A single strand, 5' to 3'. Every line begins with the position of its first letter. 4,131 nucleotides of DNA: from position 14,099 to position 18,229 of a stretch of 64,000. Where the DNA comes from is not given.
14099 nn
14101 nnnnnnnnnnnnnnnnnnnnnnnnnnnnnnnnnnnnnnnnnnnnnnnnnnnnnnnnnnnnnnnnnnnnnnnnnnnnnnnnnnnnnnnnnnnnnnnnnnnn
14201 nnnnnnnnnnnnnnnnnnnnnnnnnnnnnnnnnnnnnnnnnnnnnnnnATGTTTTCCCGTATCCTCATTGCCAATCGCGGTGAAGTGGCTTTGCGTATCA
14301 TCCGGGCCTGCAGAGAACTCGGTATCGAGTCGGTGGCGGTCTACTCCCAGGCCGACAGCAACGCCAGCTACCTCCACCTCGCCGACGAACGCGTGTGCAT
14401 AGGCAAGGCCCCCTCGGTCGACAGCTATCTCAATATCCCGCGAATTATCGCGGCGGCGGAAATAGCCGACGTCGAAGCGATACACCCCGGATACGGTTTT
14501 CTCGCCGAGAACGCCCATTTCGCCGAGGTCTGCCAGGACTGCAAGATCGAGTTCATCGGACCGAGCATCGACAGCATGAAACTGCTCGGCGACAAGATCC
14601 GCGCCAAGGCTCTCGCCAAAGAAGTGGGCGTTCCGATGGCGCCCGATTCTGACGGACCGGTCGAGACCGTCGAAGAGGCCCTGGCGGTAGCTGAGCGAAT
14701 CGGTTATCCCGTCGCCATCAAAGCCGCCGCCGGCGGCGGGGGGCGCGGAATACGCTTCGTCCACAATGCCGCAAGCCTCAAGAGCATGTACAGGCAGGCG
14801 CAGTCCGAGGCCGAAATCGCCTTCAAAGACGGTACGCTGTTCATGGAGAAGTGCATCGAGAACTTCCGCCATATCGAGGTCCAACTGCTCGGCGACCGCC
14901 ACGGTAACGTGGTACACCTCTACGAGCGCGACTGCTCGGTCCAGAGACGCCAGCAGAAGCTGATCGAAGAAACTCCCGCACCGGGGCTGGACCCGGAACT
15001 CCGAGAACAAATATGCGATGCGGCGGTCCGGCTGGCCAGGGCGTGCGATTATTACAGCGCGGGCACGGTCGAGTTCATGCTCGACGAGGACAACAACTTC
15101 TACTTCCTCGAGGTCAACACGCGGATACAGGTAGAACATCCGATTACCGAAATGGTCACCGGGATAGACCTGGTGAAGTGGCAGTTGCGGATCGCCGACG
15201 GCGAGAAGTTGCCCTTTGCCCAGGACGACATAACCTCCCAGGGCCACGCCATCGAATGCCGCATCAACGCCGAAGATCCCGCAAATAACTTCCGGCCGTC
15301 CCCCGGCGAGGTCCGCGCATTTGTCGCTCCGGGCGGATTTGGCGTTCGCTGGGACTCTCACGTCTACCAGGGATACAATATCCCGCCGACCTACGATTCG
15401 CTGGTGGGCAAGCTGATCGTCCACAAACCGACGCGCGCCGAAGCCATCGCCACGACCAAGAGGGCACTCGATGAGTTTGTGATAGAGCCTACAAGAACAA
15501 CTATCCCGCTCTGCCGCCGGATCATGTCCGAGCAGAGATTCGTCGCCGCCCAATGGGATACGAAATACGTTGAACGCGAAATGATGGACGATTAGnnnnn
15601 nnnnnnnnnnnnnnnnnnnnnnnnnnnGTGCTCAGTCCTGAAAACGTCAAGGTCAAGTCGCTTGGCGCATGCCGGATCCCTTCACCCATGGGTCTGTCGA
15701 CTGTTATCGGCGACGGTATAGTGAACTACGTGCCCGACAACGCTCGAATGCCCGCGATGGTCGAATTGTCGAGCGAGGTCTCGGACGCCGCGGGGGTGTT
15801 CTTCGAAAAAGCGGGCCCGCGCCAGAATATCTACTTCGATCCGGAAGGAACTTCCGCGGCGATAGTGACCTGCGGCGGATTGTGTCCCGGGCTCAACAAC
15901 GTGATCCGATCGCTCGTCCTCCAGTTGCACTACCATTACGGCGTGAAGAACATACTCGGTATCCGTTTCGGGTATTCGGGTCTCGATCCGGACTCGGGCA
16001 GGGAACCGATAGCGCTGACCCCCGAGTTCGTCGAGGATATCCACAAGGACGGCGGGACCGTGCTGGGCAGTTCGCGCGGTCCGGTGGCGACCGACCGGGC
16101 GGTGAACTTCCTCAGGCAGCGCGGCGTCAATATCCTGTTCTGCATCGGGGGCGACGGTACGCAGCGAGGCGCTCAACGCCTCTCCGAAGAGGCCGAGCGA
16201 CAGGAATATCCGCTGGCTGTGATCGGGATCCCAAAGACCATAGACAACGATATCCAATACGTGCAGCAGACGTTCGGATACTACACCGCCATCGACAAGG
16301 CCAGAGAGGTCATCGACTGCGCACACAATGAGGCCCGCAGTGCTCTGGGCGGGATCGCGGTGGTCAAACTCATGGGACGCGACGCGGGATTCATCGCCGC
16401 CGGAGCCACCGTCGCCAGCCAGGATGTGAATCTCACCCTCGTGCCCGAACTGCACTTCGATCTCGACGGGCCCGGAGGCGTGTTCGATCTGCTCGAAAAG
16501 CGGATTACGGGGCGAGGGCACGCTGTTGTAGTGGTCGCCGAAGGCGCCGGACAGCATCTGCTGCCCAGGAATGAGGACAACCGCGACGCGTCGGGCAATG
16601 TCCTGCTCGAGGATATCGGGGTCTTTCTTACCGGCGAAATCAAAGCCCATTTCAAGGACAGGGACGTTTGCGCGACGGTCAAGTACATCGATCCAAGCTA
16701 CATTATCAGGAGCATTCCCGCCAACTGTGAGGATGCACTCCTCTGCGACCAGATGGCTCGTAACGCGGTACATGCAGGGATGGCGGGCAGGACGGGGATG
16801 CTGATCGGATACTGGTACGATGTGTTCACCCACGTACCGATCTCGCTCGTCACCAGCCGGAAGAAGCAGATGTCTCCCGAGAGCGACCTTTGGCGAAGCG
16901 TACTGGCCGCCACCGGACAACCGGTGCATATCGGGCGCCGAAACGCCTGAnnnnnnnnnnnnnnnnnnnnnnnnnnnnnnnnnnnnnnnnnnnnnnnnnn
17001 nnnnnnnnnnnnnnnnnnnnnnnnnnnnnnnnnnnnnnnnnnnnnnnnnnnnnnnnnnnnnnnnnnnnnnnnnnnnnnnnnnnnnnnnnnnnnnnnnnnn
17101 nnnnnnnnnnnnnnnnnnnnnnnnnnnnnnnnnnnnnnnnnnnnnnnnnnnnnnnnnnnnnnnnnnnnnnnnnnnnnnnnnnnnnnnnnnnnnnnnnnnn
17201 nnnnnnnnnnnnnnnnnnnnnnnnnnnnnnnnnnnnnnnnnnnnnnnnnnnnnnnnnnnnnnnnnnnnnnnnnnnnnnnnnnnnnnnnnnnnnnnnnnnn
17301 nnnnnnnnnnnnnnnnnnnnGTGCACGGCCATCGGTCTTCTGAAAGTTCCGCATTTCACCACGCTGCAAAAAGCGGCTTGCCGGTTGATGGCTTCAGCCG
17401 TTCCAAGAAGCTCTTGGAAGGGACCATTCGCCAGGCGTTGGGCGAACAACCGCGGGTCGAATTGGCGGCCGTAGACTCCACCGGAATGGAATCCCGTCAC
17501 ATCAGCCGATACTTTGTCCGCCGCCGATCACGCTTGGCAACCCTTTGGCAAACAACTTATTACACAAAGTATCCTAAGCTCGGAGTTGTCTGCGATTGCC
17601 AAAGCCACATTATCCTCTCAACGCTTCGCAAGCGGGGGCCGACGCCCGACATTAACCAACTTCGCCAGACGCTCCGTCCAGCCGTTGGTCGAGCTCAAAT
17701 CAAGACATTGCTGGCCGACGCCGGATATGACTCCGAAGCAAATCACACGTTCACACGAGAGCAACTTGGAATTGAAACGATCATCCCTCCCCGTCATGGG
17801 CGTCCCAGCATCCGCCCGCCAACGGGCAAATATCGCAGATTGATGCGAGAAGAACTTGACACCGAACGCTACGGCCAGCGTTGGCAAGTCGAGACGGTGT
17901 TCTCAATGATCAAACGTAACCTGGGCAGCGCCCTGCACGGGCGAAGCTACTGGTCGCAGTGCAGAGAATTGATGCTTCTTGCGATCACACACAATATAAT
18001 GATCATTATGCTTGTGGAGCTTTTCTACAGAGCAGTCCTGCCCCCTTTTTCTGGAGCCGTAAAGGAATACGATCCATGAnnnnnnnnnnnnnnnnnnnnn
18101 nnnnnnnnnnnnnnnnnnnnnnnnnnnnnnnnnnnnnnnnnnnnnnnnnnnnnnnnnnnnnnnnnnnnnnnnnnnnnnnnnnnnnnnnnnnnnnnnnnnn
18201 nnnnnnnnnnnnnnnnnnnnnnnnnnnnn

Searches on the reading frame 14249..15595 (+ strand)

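Call 6: search_protein_families(library=pfam, proteins=[window:14249-15595:+], max_evalue=0.001)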
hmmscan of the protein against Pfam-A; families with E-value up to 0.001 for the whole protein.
window:14249-15595:+ (448 aa): 8 families
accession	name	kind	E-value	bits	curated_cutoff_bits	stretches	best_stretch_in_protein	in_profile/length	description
PF02786.22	CPSase_L_D2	-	2.7e-79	266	19.8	1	115-322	1-209/211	Carbamoyl-phosphate synthase L chain, ATP binding domain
PF00289.28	Biotin_carb_N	-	2.2e-45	154.1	25.5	1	1-110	1-110/110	Biotin carboxylase, N-terminal domain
PF02785.25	Biotin_carb_C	-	2.4e-37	127.8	32.4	1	336-442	1-107/108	Biotin carboxylase C-terminal domain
PF07478.18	Dala_Dala_lig_C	-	4.5e-13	49.6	24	1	142-291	26-174/204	D-ala D-ala ligase C-terminus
PF02222.28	ATP-grasp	-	5.7e-09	36.3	27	1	138-292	16-162/179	ATP-grasp domain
PF13549.11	ATP-grasp_5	-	0.00012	21.9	27.6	1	116-160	12-54/221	ATP-grasp domain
PF14397.11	ATPgrasp_ST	-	0.00014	21.6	31.4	0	110-204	16-121/278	Sugar-transfer associated ATP-grasp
PF02655.19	ATP-grasp_3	-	0.00072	20.1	23.2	0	120-294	9-158/160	ATP-grasp domain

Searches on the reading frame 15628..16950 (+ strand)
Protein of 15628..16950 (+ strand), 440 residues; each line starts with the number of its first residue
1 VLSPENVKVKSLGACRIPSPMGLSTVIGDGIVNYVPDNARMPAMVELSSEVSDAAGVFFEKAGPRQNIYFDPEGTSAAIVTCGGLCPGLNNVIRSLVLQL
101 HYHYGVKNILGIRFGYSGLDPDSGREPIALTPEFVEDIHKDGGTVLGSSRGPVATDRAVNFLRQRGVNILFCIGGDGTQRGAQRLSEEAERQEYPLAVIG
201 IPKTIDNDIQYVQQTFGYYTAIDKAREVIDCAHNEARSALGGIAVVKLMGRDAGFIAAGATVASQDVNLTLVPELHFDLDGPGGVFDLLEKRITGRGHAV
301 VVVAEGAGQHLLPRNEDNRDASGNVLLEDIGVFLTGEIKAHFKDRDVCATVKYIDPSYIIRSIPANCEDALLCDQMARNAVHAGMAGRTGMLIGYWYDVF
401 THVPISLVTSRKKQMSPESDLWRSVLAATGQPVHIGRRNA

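Call 6: search_protein_families(library=pfam, proteins=[window:15628-16950:+], max_evalue=0.001)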
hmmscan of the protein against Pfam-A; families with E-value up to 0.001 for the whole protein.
window:15628-16950:+ (440 aa): 1 family
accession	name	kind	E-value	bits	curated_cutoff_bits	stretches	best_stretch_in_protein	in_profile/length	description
PF00365.25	PFK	-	6.7e-58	196.7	30.9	1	77-383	2-276/277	Phosphofructokinase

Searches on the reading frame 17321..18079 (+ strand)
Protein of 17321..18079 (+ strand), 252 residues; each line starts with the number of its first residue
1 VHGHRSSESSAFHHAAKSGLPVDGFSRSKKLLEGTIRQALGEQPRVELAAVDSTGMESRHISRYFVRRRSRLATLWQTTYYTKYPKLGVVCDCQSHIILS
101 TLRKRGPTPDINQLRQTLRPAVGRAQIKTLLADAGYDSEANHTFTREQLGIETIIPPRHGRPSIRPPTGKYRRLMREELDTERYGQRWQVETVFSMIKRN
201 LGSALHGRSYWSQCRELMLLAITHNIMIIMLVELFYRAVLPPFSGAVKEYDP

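Call 6: search_protein_families(library=pfam, proteins=[window:17321-18079:+], max_evalue=0.001)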
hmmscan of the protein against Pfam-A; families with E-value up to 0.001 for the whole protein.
window:17321-18079:+ (252 aa): 1 family
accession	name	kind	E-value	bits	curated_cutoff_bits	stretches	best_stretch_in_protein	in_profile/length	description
PF01609.27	DDE_Tnp_1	-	3.6e-18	66.5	23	1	49-226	7-200/200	Transposase DDE domain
